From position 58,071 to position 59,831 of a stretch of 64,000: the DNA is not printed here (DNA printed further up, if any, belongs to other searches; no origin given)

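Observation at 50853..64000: Thirteen-kb surface-glycan cluster combining a UGM-like flavoenzyme, GT-C-like membrane proteins, a carbamoyltransferase, an SDR reductase, three methyltransferases, an acyltransferase and four GT4 enzymes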

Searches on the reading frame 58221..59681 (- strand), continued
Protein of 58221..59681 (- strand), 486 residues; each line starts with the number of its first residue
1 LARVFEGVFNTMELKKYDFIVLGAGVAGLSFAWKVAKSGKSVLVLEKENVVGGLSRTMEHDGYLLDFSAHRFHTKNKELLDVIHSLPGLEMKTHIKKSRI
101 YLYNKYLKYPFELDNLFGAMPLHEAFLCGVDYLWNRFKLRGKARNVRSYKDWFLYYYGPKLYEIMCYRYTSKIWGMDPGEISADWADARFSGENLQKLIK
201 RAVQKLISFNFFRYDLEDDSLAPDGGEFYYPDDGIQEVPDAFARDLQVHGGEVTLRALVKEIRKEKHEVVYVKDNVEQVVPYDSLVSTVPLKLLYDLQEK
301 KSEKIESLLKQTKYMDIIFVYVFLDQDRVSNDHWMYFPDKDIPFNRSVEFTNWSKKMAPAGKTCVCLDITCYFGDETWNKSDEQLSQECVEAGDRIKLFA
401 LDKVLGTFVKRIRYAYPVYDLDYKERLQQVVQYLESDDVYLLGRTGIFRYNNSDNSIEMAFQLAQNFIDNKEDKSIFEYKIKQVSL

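Call 35: search_protein_families(library=ncbifam, proteins=[L011:6568-7467:+, L011:7412-7957:+, L011:7959-9017:+, L011:14845-15492:+, L026:12804-13700:+, L026:5573-6472:+, L026:13706-14806:+, L012:457-1644:-, L011:2218-3096:+, L036:3355-4467:+], max_evalue=0.00001)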
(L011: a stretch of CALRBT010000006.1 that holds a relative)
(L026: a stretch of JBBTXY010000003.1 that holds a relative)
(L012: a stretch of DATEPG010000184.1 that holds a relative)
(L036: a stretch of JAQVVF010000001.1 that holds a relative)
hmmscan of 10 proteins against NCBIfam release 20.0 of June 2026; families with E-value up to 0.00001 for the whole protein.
L011:6568-7467:+ (299 aa): 5 families
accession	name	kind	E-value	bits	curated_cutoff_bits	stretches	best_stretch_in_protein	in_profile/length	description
TIGR03026.1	NDP-sugDHase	subfamily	2e-31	109.2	189.8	1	47-275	64-293/413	nucleotide sugar dehydrogenase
NF041297.1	UDPGDh_AglM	equivalog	5.6e-17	61.8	670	1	46-274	62-299/429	UDP-glucose 6-dehydrogenase AglM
NF011631.0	PRK15057.1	equivalog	6.6e-16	58.4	757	1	52-256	67-266/388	UDP-glucose 6-dehydrogenase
NF047673.2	TeichurnBiosyTuaD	equivalog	4.4e-14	52.5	700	1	53-261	72-279/439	UDP-glucose 6-dehydrogenase TuaD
NF040825.1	UDPMaNacDH_Arch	equivalog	2e-07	30.2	750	1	45-247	62-262/418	UDP-N-acetyl-D-mannosamine dehydrogenase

L011:7412-7957:+ (181 aa): 0 families

L011:7959-9017:+ (352 aa): 13 families
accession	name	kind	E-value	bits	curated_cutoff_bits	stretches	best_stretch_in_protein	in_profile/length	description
NF041876.1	EPS_EpsE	equivalog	2.9e-17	63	400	1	151-318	194-363/389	exopolysaccharide biosynthesis GT4 family glycosyltransferase EpsE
NF038255.1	exopoly_VpsD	equivalog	6.1e-12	45.1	300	1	141-280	175-311/381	VpsD family glycosyltransferase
NF038011.1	PelF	equivalog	1.2e-10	41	100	1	143-279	280-411/489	GT4 family glycosyltransferase PelF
NF038229.1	Glyco4_Geo_Pelo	equivalog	6.1e-10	38.6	400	1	142-282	132-268/338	GPMC system family 4 glycosyltransferase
NF046085.1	XrtY_assoc_Gly1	equivalog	3.7e-09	35.9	400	1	164-319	204-352/387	XrtY-associated glycosyltransferase XYAG1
TIGR03088.1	stp2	hypoth_equivalog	9.9e-08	31.4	409.05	1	165-316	190-338/374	TIGR03088 family PEP-CTERM/XrtA system glycosyltransferase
NF047684.1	TeichurnBiosyTuaC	equivalog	1.7e-07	30.5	550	1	155-332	205-371/391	teichuronic acid biosynthesis protein TuaC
NF050063.1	ProtGlycPglJ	equivalog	3.4e-07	29.8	500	1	136-286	161-300/363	N-acetylgalactosamine-N,N'-diacetylbacillosaminyl-diphospho-undecaprenol 4-alpha-N-acetylgalactosaminyltransferase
NF049988.1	MGlcDAGSynMgs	equivalog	3.7e-07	29.8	400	1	151-301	197-339/398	alpha-monoglucosyldiacylglycerol synthase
TIGR03449.1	mycothiol_MshA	equivalog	1.2e-06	27.7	462.5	1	163-282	214-334/406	D-inositol-3-phosphate glycosyltransferase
TIGR04005.1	wcaL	equivalog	1.3e-06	27.6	537.6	1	151-278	205-331/406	colanic acid biosynthesis glycosyltransferase WcaL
TIGR04047.1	MSMEG_0565_glyc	hypoth_equivalog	1.9e-06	27.2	259.85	1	172-319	196-344/373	MSMEG_0565 family glycosyltransferase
NF047880.1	glyco_SdgA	exception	5.2e-06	25.3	800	1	168-319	314-459/488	serine-aspartate repeat adhesin O-glycosyltransferase SdgA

L011:14845-15492:+ (215 aa): 1 family
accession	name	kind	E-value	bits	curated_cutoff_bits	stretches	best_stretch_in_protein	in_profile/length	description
NF041255.1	mycofact_MftM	equivalog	2.7e-07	30.2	200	1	84-136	191-243/289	mycofactocin oligosaccharide methyltransferase MftM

L026:12804-13700:+ (298 aa): 7 families
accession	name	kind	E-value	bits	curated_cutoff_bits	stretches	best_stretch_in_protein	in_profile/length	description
TIGR02067.1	his_9_HisN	equivalog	3.8e-33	115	275.15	1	41-281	19-243/252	histidinol-phosphatase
NF008027.1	PRK10757.1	equivalog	2e-27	95.8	332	1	30-281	11-249/267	inositol-1-monophosphatase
TIGR01331.1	bisphos_cysQ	equivalog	1.2e-26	93.9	228.8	1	31-280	9-245/250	3'(2'),5'-bisphosphate nucleotidase CysQ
NF009321.0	PRK12676.1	equivalog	4e-26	91.6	264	1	78-270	64-237/264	bifunctional fructose-bisphosphatase/inositol-phosphate phosphatase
NF010678.0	PRK14076.1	equivalog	4.9e-12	45.5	493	1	80-268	63-257/570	bifunctional NADP phosphatase/NAD kinase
NF008182.0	PRK10931.1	equivalog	1.3e-11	44.1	379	1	33-275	11-236/246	3'(2'),5'-bisphosphate nucleotidase CysQ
TIGR01330.1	bisphos_HAL2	equivalog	2.5e-06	26.6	267.05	0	154-275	198-328/359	3'(2'),5'-bisphosphate nucleotidase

L026:5573-6472:+ (299 aa): 1 family
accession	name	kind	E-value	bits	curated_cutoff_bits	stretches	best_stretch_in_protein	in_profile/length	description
TIGR01444.1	fkbM_fam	subfamily_domain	5.3e-32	111.2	37.7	1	95-238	1-142/143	FkbM family methyltransferase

L026:13706-14806:+ (366 aa): 19 families
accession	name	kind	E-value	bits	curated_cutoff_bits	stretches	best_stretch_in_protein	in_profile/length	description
TIGR01181.1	dTDP_gluc_dehyt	equivalog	1.5e-77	260.8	365.1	1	34-363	1-317/321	dTDP-glucose 4,6-dehydratase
NF007490.0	PRK10084.1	subfamily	2.7e-60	204.3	649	1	34-365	2-342/361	dTDP-glucose 4,6-dehydratase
NF007582.0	PRK10217.1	equivalog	1.3e-56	192.2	698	1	33-363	2-337/355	dTDP-glucose 4,6-dehydratase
TIGR04180.1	EDH_00030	hypoth_equivalog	2.7e-28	98.9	475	1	35-341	1-295/297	NAD-dependent 4,6-dehydratase LegB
TIGR01179.1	galE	equivalog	1.2e-22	80.2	262.3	1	34-356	1-326/332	UDP-glucose 4-epimerase GalE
NF011728.1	PRK15181.1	equivalog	9.9e-20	70.8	760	1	31-356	14-338/348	Vi polysaccharide biosynthesis UDP-N-acetylglucosaminuronic acid C-4 epimerase TviC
TIGR02622.1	CDP_4_6_dhtase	equivalog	6.8e-19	68.2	278.45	1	33-200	5-168/352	CDP-glucose 4,6-dehydratase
TIGR01472.1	gmd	equivalog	1.3e-15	57.5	415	1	33-233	1-201/342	GDP-mannose 4,6-dehydratase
NF008872.0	PRK11908.1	equivalog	2.4e-11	43.3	294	1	33-173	2-130/349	bifunctional UDP-4-keto-pentose/UDP-xylose synthase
TIGR03466.1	HpnA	hypoth_equivalog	3.3e-11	42.7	367.65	1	34-307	2-249/327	hopanoid-associated sugar epimerase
TIGR02197.1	heptose_epim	equivalog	6.7e-11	41.9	274.6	1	35-191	1-143/316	ADP-glyceromanno-heptose 6-epimerase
TIGR01214.1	rmlD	equivalog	4.5e-10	39.1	224.05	1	34-194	1-132/285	dTDP-4-dehydrorhamnose reductase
NF007956.0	PRK10675.1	subfamily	1.7e-09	37.2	394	1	34-190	2-153/338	UDP-glucose 4-epimerase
NF043036.1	ErythonDh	equivalog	6.6e-09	35.4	325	1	34-191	2-154/321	D-erythronate dehydrogenase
NF047922.1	GDPFucSynFcl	equivalog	6.8e-08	32.3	500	1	258-360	207-306/308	GDP-L-fucose synthase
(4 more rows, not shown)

L012:457-1644:- (395 aa): 0 families

L011:2218-3096:+ (292 aa): 15 families
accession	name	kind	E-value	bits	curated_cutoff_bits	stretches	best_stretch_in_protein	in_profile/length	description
TIGR01181.1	dTDP_gluc_dehyt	equivalog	6.8e-22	77.9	365.1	1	8-283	1-306/321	dTDP-glucose 4,6-dehydratase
TIGR01179.1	galE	equivalog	5.5e-19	68.2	262.3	1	8-242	1-271/332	UDP-glucose 4-epimerase GalE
TIGR02197.1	heptose_epim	equivalog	2.4e-16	59.8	274.6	1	9-216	1-229/316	ADP-glyceromanno-heptose 6-epimerase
NF011728.1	PRK15181.1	equivalog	4.6e-16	58.8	760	1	7-215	16-247/348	Vi polysaccharide biosynthesis UDP-N-acetylglucosaminuronic acid C-4 epimerase TviC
TIGR04180.1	EDH_00030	hypoth_equivalog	1.4e-14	53.8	475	1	9-243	1-253/297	NAD-dependent 4,6-dehydratase LegB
NF007582.0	PRK10217.1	equivalog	8.3e-12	44.9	698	0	129-237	155-261/355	dTDP-glucose 4,6-dehydratase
NF008872.0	PRK11908.1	equivalog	1.7e-11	43.7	294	1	7-254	2-279/349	bifunctional UDP-4-keto-pentose/UDP-xylose synthase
NF007490.0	PRK10084.1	subfamily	5.8e-10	38.7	649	0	8-113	2-118/361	dTDP-glucose 4,6-dehydratase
NF007956.0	PRK10675.1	subfamily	1.1e-09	37.9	394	1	8-125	2-131/338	UDP-glucose 4-epimerase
TIGR03466.1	HpnA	hypoth_equivalog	8.6e-09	34.7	367.65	1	8-128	2-126/327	hopanoid-associated sugar epimerase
NF043036.1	ErythonDh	equivalog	9.8e-09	34.8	325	1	8-149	2-164/321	D-erythronate dehydrogenase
TIGR02622.1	CDP_4_6_dhtase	equivalog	1.4e-07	30.9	278.45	1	6-112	4-121/352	CDP-glucose 4,6-dehydratase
NF042422.1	oxyalk_red_OleD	equivalog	2.8e-07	30.2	580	1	8-118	2-110/329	2-alkyl-3-oxoalkanoate reductase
NF041015.1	UDPsulfquin_syn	equivalog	4e-07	29.3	575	0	167-241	228-305/384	UDP-sulfoquinovose synthase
NF047922.1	GDPFucSynFcl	equivalog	2.6e-06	27.1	500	0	126-283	126-296/308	GDP-L-fucose synthase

L036:3355-4467:+ (370 aa): 12 families
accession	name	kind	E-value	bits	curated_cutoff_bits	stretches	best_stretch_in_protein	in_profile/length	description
TIGR01181.1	dTDP_gluc_dehyt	equivalog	2.9e-33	115.3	365.1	1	6-343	3-307/321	dTDP-glucose 4,6-dehydratase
TIGR01179.1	galE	equivalog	4e-30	104.8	262.3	1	6-344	3-322/332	UDP-glucose 4-epimerase GalE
NF007490.0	PRK10084.1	subfamily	6.3e-22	78.1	649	1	6-326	4-314/361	dTDP-glucose 4,6-dehydratase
TIGR04180.1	EDH_00030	hypoth_equivalog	5.4e-17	61.8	475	2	6-150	2-136/297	NAD-dependent 4,6-dehydratase LegB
TIGR02622.1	CDP_4_6_dhtase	equivalog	1.7e-16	60.3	278.45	1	3-141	5-136/352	CDP-glucose 4,6-dehydratase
NF007956.0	PRK10675.1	subfamily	1.8e-16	60.2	394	1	5-345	3-327/338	UDP-glucose 4-epimerase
NF007582.0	PRK10217.1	equivalog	1.9e-16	60.1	698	1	5-323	4-308/355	dTDP-glucose 4,6-dehydratase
TIGR01214.1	rmlD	equivalog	1.9e-10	40.4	224.05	1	6-297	3-227/285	dTDP-4-dehydrorhamnose reductase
TIGR02197.1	heptose_epim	equivalog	6.8e-10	38.6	274.6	1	6-317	2-269/316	ADP-glyceromanno-heptose 6-epimerase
NF043036.1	ErythonDh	equivalog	1e-09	38.1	325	1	6-141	4-132/321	D-erythronate dehydrogenase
NF011728.1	PRK15181.1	equivalog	5e-09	35.6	760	1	3-151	16-157/348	Vi polysaccharide biosynthesis UDP-N-acetylglucosaminuronic acid C-4 epimerase TviC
NF041015.1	UDPsulfquin_syn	equivalog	2.7e-07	29.9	575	0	6-346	4-366/384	UDP-sulfoquinovose synthase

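Call 63: search_protein_families(library=pfam, proteins=[L026:6476-7570:+, L026:7585-8943:+, L026:8947-9972:+, L026:14791-15522:+, L026:16245-17144:+, L026:17141-18439:+, L029:5076-6719:+, L029:7531-8364:+, L031:9079-10410:+, L031:10407-11141:+], max_evalue=0.0001)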
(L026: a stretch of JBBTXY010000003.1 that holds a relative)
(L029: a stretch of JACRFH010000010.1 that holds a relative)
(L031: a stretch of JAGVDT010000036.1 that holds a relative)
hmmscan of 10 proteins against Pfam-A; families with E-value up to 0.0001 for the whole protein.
L026:6476-7570:+ (364 aa): 0 families

L026:7585-8943:+ (452 aa): 4 families
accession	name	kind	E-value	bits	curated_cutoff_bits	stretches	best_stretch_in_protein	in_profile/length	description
PF08484.17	Methyltransf_14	-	3.1e-43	147.8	23.5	1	285-440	3-160/160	C-methyltransferase C-terminal domain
PF08421.16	Methyltransf_13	-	1.2e-18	67.4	31.3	1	43-104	1-62/62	Putative zinc binding domain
PF13489.12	Methyltransf_23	-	1e-14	55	27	1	138-277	23-162/164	Methyltransferase domain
PF08242.18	Methyltransf_12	-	2.7e-06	28.5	30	1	142-233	1-98/98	Methyltransferase domain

L026:8947-9972:+ (341 aa): 3 families
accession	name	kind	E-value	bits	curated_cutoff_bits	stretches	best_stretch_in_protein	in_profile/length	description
PF01408.29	GFO_IDH_MocA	-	5.8e-22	79.1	24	1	2-120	1-119/120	Oxidoreductase family, NAD-binding Rossmann fold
PF22725.1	GFO_IDH_MocA_C3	-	9.1e-16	58.4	27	1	129-252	1-123/124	GFO/IDH/MocA C-terminal domain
PF02894.22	GFO_IDH_MocA_C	-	1.3e-07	32.1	22.9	1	133-328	1-206/218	Oxidoreductase family, C-terminal alpha/beta domain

L026:14791-15522:+ (243 aa): 2 families
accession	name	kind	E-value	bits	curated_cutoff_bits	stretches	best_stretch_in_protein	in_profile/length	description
PF00483.29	NTP_transferase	-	2.9e-53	181.4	21.2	1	9-236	1-238/245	Nucleotidyl transferase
PF12804.13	NTP_transf_3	-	2.4e-08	34.7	27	1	10-119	1-99/160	MobA-like NTP transferase domain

L026:16245-17144:+ (299 aa): 4 families
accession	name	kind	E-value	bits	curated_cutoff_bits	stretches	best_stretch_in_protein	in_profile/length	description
PF04321.23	RmlD_sub_bind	-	2.4e-54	184.8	27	1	7-294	2-284/287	RmlD substrate binding domain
PF01370.27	Epimerase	-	2.5e-19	70.1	20.9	1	8-213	1-231/240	NAD dependent epimerase/dehydratase family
PF16363.11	GDP_Man_Dehyd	-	3.6e-11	43.6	27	1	42-200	55-225/332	GDP-mannose 4,6 dehydratase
PF02719.21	Polysacc_synt_2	-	1.1e-06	28.4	20.2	1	47-151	62-154/293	Polysaccharide biosynthesis protein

L026:17141-18439:+ (432 aa): 0 families

L029:5076-6719:+ (547 aa): 4 families
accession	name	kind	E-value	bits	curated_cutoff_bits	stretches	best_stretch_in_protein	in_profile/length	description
PF01747.23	ATP-sulfurylase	-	2.1e-73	246.7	24.3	1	151-364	2-211/212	ATP-sulfurylase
PF01583.26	APS_kinase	-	3.3e-59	199.7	21.1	1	373-524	2-152/152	Adenylylsulphate kinase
PF14306.12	PUA_2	-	1.7e-44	151.6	27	1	8-141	23-157/159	PUA-like domain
PF13671.12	AAA_33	-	8.6e-05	23.3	27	0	375-491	1-116/143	AAA domain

L029:7531-8364:+ (277 aa): 2 families
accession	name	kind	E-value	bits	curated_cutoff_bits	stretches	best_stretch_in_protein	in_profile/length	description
PF01050.24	MannoseP_isomer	-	1.3e-22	80.6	23.6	1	161-271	8-116/116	Mannose-6-phosphate isomerase C-terminal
PF01467.32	CTP_transf_like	-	4.5e-13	50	21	1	19-112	3-90/133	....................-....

L031:9079-10410:+ (443 aa): 1 family
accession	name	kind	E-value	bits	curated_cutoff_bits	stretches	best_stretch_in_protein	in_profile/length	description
PF01565.28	FAD_binding_4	-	3.8e-16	59.5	26.4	1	39-153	26-139/139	FAD binding domain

L031:10407-11141:+ (244 aa): 2 families
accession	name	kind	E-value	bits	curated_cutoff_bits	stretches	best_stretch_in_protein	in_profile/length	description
PF00106.31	adh_short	-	2.5e-30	105.9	26.6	1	4-189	4-188/195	short chain dehydrogenase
PF13561.12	adh_short_C2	-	4e-17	63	27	1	7-191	1-184/236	Enoyl-(Acyl carrier protein) reductase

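Call 69: search_protein_representatives(protein=P0001)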
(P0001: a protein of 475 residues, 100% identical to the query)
Query: 475 residues. Proteins with E-value up to 0.001 (for the whole library): 10424; up to 1e-10: 4125; up to 1e-30: 1122. The best 150 are listed.
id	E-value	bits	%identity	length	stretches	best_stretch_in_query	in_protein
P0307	5.8e-139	480.4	45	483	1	5-474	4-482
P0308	9.7e-136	469.8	47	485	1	2-474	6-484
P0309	2.4e-120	419.1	42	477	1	8-472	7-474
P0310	2.0e-119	416.0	57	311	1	165-475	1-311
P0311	4.0e-114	398.5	55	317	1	4-319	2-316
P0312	4.9e-109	381.8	43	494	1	4-475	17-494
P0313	2.5e-96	339.9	39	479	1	3-460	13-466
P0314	1.4e-91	324.2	44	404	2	151-475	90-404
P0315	6.9e-91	321.9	38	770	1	5-456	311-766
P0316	4.5e-84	299.4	33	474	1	7-463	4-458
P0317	2.1e-81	290.6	33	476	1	8-467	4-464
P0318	3.3e-81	290.0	36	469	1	8-463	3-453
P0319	6.7e-81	289.0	34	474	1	5-463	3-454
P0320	8.8e-78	278.7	35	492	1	8-462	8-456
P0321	7.4e-77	275.6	35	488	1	9-462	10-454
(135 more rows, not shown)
